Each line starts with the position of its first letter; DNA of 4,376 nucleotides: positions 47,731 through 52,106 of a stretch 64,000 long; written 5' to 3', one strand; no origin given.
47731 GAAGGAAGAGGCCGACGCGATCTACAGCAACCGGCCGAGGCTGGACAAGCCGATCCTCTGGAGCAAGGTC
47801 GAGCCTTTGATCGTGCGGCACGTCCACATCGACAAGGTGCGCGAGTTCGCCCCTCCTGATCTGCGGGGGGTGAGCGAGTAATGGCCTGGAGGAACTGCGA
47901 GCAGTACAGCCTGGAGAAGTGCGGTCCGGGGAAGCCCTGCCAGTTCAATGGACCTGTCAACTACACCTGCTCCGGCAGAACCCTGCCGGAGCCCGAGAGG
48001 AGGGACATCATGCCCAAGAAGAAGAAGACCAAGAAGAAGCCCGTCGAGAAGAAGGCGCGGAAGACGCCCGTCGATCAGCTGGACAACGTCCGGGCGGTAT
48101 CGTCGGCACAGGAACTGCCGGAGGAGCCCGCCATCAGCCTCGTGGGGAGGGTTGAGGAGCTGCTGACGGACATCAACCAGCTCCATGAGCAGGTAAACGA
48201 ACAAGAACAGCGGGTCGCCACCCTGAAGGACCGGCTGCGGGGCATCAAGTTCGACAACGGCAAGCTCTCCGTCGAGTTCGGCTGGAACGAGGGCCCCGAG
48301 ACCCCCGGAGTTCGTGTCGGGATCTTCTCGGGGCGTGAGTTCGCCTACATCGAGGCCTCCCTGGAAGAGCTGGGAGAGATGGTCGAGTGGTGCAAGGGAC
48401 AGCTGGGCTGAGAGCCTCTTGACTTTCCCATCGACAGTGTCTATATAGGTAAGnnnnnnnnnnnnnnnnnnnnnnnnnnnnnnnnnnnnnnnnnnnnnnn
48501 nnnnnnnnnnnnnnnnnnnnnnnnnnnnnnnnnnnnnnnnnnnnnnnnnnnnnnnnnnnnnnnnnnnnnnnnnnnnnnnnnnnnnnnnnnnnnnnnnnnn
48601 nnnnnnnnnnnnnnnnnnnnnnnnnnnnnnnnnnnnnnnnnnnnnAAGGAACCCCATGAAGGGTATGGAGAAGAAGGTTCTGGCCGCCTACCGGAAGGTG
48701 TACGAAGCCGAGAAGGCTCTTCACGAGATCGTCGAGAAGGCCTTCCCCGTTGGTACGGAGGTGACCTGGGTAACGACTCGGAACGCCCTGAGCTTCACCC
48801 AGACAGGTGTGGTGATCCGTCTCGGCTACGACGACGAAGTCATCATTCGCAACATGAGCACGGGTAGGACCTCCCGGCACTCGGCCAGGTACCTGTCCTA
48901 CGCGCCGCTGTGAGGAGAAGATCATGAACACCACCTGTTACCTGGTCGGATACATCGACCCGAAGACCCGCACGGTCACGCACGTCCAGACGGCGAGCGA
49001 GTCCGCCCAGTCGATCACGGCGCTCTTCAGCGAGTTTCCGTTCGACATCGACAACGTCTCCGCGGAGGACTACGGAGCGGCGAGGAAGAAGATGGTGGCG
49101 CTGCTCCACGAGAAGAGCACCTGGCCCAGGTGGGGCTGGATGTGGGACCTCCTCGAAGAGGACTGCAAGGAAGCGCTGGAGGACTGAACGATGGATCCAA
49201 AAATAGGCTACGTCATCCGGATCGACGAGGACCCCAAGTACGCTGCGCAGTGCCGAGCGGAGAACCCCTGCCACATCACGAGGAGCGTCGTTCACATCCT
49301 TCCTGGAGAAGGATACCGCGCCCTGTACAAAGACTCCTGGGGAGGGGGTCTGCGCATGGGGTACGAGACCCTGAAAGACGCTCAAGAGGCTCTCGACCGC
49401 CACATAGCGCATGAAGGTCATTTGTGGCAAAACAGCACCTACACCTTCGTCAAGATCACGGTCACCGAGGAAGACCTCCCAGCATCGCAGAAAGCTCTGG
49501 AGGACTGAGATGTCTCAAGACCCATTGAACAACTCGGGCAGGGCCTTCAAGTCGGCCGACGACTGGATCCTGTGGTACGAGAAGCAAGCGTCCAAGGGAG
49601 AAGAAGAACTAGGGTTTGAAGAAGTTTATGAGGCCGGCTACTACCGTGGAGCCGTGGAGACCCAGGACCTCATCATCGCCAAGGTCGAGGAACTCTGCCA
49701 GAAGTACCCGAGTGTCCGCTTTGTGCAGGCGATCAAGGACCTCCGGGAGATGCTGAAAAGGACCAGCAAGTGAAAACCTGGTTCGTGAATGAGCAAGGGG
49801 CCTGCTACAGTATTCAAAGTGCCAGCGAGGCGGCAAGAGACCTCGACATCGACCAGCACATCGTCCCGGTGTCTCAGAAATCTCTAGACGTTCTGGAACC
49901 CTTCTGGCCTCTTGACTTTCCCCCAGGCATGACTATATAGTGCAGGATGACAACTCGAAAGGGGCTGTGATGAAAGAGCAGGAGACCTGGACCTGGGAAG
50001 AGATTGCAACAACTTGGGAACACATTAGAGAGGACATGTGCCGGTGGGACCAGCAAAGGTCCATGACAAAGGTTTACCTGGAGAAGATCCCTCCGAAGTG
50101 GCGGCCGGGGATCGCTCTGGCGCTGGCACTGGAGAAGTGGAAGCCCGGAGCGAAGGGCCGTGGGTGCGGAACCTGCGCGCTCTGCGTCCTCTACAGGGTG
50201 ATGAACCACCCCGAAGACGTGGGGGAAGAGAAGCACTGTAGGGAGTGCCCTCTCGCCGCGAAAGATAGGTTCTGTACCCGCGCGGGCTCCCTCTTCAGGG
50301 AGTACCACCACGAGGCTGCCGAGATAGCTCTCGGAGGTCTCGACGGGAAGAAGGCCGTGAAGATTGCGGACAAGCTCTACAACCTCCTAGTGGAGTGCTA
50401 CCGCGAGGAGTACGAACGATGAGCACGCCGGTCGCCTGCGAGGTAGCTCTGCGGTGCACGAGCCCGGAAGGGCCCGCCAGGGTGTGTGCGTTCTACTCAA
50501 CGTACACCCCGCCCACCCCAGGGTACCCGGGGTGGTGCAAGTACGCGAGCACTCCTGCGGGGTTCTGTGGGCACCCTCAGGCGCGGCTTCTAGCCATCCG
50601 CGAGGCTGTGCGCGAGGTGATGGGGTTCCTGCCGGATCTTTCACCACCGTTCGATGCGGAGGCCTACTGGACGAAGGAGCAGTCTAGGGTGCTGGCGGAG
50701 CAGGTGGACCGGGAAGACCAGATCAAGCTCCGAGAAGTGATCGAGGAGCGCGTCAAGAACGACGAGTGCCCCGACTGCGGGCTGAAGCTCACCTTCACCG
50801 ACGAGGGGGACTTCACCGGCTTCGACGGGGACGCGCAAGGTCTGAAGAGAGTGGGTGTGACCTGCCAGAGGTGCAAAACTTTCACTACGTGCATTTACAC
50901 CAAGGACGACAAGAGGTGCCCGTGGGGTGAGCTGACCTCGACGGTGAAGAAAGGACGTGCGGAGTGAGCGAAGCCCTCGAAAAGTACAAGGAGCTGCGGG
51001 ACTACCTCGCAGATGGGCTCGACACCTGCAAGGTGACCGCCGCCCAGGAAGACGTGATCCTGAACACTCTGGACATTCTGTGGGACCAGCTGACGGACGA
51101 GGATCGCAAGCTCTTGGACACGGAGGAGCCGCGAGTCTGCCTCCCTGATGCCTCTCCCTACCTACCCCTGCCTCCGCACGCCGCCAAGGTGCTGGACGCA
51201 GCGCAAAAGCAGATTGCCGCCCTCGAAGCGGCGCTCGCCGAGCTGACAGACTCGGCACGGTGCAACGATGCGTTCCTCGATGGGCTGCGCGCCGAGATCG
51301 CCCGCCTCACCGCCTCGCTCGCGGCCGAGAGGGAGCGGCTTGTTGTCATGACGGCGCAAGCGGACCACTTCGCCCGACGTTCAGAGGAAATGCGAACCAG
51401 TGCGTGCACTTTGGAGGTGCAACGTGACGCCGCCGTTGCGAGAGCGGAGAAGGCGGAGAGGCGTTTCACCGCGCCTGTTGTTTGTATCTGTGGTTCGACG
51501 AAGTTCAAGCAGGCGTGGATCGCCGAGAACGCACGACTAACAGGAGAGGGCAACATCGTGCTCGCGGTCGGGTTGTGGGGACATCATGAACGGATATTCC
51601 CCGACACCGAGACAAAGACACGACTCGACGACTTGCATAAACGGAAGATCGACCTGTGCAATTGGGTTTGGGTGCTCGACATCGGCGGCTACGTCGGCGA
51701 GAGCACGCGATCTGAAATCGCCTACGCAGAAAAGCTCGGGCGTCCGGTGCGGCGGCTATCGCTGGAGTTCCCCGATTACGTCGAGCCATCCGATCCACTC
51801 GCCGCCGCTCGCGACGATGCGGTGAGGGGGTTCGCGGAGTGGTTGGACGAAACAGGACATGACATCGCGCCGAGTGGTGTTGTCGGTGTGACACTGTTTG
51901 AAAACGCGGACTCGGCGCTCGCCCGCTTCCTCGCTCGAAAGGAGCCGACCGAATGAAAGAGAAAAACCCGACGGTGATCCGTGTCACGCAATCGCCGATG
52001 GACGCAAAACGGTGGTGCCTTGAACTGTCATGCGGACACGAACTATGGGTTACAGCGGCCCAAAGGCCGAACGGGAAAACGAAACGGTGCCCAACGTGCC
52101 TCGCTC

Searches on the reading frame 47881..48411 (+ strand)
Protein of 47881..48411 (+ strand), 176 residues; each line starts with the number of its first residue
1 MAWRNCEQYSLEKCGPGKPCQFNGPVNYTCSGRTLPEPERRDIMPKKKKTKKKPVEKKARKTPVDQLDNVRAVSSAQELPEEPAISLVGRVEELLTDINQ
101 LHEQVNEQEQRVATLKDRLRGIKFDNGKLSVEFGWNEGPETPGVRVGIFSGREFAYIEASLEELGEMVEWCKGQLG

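Call 3: search_protein_families(library=pfam, proteins=[window:47881-48411:+], max_evalue=0.01)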
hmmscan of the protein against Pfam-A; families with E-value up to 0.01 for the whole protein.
window:47881-48411:+ (176 aa): 0 families

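Call 11: search_protein_families(library=phrogs, proteins=[window:47881-48411:+], max_evalue=0.001)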
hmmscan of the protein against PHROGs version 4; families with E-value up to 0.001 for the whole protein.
window:47881-48411:+ (176 aa): 0 families

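Call 26: search_protein_families(library=padloc, proteins=[window:47881-48411:+], max_evalue=0.01)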
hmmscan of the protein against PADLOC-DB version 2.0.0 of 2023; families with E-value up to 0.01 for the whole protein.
window:47881-48411:+ (176 aa): 0 families

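Call 27: search_protein_families(library=ncbifam, proteins=[window:47881-48411:+], max_evalue=0.01)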
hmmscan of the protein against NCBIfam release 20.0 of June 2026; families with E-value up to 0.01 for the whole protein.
window:47881-48411:+ (176 aa): 2 families
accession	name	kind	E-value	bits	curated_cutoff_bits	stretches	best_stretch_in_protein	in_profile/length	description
NF033885.1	conj_TraP_IncI1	equivalog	0.00064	19.5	135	1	40-134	43-138/217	conjugal transfer protein TraP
NF047362.1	CT392_fam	equivalog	0.0052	15.7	160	1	75-120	93-137/383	CT392 family protein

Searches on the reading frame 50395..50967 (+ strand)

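Call 15: search_protein_families(library=pfam, proteins=[window:50395-50967:+], max_evalue=0.05)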
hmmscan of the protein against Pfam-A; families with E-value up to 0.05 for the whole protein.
window:50395-50967:+ (190 aa): 1 family
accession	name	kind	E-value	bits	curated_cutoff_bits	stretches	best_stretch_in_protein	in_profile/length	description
PF03119.21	DNA_ligase_ZBD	-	0.049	14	25.8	0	124-139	1-15/27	NAD-dependent DNA ligase C4 zinc finger domain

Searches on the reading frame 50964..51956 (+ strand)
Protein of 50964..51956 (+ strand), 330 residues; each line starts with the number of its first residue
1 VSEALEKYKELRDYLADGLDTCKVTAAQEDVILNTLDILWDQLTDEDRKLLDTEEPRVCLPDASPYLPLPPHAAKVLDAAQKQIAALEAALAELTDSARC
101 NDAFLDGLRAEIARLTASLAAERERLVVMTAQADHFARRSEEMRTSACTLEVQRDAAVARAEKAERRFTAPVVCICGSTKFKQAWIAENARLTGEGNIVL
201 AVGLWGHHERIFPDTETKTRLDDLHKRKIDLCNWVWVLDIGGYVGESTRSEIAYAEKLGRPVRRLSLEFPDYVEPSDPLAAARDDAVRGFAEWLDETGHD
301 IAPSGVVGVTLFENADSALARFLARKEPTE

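Call 11: search_protein_families(library=phrogs, proteins=[window:50964-51956:+], max_evalue=0.001)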
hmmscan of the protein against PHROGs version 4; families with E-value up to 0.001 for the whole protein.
window:50964-51956:+ (330 aa): 0 families

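Call 15: search_protein_families(library=pfam, proteins=[window:50964-51956:+], max_evalue=0.05)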
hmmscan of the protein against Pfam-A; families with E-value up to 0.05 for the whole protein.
window:50964-51956:+ (330 aa): 2 families
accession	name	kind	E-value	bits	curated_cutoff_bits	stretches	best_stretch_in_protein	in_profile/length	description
PF14362.11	DUF4407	-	0.00054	19.8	31.3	1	75-144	184-250/297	Domain of unknown function (DUF4407)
PF13094.11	CENP-Q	-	0.023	15.3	28.5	1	67-158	9-98/162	CENP-Q, a CENPA-CAD centromere complex subunit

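Call 26: search_protein_families(library=padloc, proteins=[window:50964-51956:+], max_evalue=0.01)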
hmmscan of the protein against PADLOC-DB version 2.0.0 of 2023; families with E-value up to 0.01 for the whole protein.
window:50964-51956:+ (330 aa): 1 family
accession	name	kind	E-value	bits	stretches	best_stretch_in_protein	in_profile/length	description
PDLC03863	LmuB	-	0.0073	13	1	72-131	338-397/610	-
